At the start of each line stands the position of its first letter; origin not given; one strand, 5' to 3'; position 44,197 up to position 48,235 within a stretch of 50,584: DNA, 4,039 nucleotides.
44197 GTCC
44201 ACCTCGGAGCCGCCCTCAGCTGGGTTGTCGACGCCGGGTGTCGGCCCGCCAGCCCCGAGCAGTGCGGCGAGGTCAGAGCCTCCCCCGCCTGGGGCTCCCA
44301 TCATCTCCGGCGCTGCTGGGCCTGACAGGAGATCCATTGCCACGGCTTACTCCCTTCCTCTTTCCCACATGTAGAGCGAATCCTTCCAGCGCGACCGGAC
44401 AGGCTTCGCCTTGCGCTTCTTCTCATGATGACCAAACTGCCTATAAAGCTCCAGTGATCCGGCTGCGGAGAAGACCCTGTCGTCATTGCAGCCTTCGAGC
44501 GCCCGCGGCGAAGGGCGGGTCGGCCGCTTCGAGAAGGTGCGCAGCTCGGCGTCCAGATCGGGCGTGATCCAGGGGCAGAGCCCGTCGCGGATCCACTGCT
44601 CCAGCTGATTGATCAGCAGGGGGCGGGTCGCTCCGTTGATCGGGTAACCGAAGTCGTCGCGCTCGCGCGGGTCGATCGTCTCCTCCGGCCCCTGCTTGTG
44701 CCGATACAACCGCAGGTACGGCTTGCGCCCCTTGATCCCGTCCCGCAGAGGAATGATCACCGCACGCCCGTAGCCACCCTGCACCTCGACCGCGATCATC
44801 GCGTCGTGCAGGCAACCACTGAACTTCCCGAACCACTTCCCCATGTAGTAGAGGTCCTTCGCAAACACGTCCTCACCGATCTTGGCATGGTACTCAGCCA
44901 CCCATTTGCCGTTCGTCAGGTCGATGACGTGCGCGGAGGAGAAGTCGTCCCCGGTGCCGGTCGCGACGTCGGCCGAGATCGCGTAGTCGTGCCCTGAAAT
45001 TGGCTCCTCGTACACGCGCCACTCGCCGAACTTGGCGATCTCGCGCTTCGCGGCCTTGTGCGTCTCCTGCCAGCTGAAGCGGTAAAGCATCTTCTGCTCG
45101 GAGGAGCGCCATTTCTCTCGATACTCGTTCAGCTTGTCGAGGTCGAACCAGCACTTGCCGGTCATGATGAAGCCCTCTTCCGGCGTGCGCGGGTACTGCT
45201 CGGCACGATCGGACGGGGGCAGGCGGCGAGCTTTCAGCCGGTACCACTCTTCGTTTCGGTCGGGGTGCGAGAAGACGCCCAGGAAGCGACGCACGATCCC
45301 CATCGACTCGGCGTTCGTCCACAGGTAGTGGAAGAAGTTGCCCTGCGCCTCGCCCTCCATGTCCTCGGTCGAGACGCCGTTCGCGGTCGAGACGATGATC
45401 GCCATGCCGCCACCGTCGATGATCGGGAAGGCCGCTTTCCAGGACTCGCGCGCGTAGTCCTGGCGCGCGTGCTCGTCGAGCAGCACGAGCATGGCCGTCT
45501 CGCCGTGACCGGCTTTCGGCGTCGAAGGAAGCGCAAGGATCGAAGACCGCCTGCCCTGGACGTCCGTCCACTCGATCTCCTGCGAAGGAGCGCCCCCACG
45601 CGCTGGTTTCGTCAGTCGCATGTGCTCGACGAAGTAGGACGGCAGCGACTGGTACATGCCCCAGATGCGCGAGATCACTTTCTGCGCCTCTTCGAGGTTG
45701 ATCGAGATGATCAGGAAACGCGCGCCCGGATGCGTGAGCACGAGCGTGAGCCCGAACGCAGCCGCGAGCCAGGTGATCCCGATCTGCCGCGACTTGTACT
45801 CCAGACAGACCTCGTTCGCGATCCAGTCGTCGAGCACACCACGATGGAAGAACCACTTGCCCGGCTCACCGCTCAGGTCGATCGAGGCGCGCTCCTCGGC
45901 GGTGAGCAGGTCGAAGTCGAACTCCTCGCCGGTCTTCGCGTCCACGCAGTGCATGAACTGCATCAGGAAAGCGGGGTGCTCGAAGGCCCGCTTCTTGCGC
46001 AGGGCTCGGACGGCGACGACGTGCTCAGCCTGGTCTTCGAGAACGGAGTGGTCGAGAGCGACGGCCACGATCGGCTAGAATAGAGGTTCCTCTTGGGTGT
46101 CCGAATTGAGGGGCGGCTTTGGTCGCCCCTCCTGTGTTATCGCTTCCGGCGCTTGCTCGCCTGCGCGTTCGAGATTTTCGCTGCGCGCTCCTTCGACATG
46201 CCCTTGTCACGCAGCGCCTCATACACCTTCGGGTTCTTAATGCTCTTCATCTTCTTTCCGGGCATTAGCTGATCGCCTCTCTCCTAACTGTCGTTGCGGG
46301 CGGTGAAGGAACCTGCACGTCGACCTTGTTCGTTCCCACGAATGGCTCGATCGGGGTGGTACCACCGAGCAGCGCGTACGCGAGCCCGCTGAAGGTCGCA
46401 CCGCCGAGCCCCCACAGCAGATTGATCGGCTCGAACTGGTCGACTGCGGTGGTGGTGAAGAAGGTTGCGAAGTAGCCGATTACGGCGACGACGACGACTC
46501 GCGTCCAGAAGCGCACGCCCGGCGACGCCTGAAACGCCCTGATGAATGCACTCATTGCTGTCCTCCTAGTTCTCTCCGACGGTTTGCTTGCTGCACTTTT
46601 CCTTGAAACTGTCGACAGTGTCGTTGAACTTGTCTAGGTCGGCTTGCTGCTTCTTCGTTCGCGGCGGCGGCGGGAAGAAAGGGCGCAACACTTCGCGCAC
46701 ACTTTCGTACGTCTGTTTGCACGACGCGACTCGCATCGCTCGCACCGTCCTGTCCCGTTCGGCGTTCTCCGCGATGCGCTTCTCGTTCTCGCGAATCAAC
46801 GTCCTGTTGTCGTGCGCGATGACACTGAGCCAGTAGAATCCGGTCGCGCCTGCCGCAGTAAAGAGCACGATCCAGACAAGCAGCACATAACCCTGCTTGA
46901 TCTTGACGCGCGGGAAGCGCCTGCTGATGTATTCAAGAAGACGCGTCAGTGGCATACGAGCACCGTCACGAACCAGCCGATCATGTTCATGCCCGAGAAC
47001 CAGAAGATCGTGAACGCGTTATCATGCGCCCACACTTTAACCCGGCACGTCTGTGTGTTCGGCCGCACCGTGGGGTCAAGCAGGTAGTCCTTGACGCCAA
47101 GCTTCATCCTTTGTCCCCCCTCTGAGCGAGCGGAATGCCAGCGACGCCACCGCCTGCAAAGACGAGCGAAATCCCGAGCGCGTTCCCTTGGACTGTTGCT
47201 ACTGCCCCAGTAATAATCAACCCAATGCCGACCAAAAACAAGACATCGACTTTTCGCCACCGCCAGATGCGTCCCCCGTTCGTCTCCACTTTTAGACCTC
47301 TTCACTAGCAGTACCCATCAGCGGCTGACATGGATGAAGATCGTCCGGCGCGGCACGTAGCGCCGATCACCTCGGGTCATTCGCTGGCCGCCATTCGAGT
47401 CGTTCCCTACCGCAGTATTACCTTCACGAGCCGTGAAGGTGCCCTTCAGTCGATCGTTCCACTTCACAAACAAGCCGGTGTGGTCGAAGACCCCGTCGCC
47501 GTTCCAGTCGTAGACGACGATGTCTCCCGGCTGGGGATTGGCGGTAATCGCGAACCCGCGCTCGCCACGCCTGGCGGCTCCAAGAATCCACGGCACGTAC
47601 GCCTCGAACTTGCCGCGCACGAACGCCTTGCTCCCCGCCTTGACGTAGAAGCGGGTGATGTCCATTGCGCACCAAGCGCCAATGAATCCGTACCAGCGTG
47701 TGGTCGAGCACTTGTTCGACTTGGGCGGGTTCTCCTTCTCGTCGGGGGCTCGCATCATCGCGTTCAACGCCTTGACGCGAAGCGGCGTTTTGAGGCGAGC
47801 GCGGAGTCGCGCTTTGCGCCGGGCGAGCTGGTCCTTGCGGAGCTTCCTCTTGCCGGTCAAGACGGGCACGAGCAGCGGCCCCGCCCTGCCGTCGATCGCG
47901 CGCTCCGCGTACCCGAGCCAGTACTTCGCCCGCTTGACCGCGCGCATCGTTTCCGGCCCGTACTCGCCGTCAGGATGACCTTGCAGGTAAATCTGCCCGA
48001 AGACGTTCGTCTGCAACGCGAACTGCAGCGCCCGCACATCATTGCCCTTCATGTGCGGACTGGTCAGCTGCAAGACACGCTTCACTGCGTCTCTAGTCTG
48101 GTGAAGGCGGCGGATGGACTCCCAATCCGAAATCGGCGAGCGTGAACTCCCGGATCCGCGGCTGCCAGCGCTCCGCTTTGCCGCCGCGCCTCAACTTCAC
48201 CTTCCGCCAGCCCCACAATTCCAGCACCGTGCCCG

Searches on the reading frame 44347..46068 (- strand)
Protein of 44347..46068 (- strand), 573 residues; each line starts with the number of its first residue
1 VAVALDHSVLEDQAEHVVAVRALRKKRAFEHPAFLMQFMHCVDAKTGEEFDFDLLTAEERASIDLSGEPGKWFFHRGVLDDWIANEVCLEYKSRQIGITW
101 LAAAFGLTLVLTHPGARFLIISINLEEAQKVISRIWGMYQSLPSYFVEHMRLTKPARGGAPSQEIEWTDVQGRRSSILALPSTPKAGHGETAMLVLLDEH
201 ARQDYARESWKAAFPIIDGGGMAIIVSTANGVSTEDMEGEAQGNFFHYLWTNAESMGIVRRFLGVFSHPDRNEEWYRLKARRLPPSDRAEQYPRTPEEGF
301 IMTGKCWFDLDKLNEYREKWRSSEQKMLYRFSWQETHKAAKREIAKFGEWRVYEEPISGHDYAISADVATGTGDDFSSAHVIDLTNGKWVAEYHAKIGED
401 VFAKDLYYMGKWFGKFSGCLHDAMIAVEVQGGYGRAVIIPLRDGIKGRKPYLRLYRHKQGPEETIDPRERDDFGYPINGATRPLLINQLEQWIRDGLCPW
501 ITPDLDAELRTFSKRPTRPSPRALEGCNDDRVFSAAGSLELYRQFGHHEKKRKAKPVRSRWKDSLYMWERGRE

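Call 10: search_protein_families(library=phrogs, proteins=[window:44347-46068:-])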
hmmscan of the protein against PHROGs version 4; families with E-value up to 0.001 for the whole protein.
window:44347-46068:- (573 aa): 6 families
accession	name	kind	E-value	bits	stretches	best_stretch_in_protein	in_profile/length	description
phrog_2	-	head and packaging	8.7e-14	52.2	1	90-534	282-584/807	terminase large subunit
phrog_6681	-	head and packaging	3.9e-06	26.4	0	288-334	436-475/758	terminase large subunit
phrog_38407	-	unknown function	1.1e-05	25.6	1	347-546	167-352/370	-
phrog_5989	-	head and packaging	0.0002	21.6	1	82-229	153-284/347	terminase large subunit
phrog_7579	-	head and packaging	0.00022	21.5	1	92-230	24-148/239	terminase large subunit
phrog_9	-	head and packaging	0.00066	19.6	1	94-202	232-331/812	terminase large subunit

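Call 11: search_dna_similar(query=window:44347-46068:-, collection=phages, mode=protein, max_rows=15)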
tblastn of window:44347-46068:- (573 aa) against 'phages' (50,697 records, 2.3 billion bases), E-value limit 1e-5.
Records with a match: 379; places in all: 379; records where one place covers at least 80% of the query: 60.
Best place of each record, by identity: <60% 379.
By first word of the organism name: Vibrio 168; Klebsiella 34; Escherichia 32; Aeromonas 23; Stenotrophomonas 19; Pseudomonas 15; Erwinia 11; Synechococcus 10; Salmonella 8; Cyanophage 6; and 21 more.
By host as written in the record: - 182; Klebsiella pneumoniae 16; Stenotrophomonas maltophilia 14; Escherichia coli 10; Aeromonas salmonicida 7; Pseudomonas aeruginosa PAO1 5; Aeromonas sp. 5; Flavobacterium sp. LMO8 4; and 86 more.
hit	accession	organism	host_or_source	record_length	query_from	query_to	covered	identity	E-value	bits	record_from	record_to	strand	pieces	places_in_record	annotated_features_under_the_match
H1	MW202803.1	Caudoviricetes sp.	Manatee Spring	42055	75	569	86%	30.4%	3e-41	166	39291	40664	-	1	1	terminase large subunit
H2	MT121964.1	Phage DP SC_6_H4_2017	bacteria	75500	3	512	89%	26.5%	1e-31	137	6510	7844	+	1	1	none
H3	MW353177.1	Flavobacterium phage vB_FspM_immuto_13-6C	Flavobacterium sp. LMO8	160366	74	539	81%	27.0%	5e-32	138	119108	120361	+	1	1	terminase large subunit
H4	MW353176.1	Flavobacterium phage vB_FspM_immuto_3-5A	Flavobacterium sp. LMO8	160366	74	539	81%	27.0%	1e-31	137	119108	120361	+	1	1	terminase large subunit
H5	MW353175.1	Flavobacterium phage vB_FspM_immuto_2-6A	Flavobacterium sp. LMO8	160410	74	539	81%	27.0%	1e-31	137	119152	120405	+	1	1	terminase large subunit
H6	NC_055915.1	Flavobacterium phage vB_FspM_immuto_2-6A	Flavobacterium sp. LMO8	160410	74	539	81%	27.0%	1e-31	137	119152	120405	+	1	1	terminase large subunit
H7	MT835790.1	Bacteriophage sp.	human fecal samples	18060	74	495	72%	30.0%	2e-16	151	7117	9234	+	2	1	record has no annotation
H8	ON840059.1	Caudoviricetes sp.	Rattus norvegicus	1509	74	512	77%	27.8%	5e-29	125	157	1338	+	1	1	large terminase protein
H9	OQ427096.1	Xanthomonas phage X1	Xanthomonas campestris pv. campestris ...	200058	45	534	86%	24.6%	8e-18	94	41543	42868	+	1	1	terminase large subunit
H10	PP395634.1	Microcystis phage Mel-JY01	Microcystis elabens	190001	74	534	80%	25.6%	4e-22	107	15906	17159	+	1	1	large terminase protein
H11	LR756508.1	uncultured phage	metagenomic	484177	92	536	78%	26.2%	3e-31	135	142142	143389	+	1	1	record has no annotation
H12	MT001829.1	Salmonella phage SE_PL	Salmonella enterica subsp. enterica ...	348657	49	564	90%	22.6%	1e-11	74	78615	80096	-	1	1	large terminase protein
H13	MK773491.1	Salmonella phage 7t3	Salmonella enterica subsp. enterica ...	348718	49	564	90%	22.6%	1e-11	74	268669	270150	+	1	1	terminase large subunit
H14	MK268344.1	Salmonella phage Munch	Salmonella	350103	49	564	90%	22.6%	1e-11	74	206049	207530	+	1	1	TerL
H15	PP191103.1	Salmonella phage PHA46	Salmonella enterica subsp. enterica ...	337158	49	564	90%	22.6%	1e-11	74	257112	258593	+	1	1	terminase large subunit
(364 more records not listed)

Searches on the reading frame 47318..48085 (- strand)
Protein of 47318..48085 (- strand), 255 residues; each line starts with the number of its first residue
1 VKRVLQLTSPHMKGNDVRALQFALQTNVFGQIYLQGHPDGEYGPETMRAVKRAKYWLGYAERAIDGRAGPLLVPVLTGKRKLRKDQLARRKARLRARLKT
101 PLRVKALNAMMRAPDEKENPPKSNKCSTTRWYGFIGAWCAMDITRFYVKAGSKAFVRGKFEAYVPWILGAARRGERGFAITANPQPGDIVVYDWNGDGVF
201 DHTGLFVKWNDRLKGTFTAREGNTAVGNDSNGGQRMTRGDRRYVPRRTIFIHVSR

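Call 73: search_protein_families(library=pfam, max_evalue=0.01, proteins=[window:47318-48085:-])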
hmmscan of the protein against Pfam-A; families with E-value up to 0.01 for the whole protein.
window:47318-48085:- (255 aa): 3 families
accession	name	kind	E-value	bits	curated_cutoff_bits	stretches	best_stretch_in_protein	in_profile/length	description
PF05257.22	CHAP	-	6.2e-07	30.3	26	1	137-223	7-81/81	CHAP domain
PF01471.23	PG_binding_1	-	2.2e-05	25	23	1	14-56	2-40/57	Putative peptidoglycan binding domain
PF09374.15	PG_binding_3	-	0.00047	20.7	24.6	0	17-52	3-34/76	Predicted Peptidoglycan domain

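Call 80: search_dna_similar(query=window:47318-48085:-, collection=phages, mode=protein, max_rows=12)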
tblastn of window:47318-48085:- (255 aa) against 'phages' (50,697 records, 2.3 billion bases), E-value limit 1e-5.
No match.
